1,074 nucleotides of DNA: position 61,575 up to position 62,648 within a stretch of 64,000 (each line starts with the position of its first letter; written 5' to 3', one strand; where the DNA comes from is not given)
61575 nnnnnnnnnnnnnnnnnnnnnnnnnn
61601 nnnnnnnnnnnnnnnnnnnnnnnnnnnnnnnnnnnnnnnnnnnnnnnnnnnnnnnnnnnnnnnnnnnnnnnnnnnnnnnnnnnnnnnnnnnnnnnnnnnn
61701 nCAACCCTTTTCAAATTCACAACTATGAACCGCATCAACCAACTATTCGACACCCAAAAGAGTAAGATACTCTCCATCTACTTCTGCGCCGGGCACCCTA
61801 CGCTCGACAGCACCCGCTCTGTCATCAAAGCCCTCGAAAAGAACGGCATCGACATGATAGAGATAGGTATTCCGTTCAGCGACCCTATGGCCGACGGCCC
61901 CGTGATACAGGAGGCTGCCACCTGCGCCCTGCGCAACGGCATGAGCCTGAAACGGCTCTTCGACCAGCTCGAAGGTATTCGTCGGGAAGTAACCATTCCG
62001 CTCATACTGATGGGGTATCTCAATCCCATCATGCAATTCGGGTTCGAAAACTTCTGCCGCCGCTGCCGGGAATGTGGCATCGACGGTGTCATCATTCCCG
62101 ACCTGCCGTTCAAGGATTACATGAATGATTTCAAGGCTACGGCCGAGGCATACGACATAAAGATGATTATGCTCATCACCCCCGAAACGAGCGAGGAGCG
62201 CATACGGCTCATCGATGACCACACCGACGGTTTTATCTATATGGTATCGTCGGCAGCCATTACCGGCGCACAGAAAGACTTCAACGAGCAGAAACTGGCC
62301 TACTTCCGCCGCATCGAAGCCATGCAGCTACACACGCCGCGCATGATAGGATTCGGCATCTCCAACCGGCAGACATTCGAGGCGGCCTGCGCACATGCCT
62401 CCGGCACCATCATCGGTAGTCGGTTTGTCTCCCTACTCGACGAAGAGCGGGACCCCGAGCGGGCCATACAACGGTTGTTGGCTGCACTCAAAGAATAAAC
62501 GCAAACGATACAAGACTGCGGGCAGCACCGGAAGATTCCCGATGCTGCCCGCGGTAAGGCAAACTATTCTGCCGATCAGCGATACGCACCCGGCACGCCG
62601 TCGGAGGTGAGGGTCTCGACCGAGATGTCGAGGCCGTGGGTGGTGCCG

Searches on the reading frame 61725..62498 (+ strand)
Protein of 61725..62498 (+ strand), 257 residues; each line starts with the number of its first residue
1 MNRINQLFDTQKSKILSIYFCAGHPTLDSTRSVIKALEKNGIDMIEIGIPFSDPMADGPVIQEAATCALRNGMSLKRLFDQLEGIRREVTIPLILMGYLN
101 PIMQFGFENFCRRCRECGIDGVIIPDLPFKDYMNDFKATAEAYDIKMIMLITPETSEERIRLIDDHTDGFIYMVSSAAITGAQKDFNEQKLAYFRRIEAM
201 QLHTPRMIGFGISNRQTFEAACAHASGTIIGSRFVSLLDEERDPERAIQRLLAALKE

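Call 105: search_protein_families(library=pfam, proteins=[window:61725-62498:+], max_evalue=0.001)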
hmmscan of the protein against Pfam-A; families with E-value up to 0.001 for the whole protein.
window:61725-62498:+ (257 aa): 1 family
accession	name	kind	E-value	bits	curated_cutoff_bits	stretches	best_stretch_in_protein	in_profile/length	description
PF00290.26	Trp_syntA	-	1.3e-74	250.8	27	1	11-253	7-249/259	Tryptophan synthase alpha chain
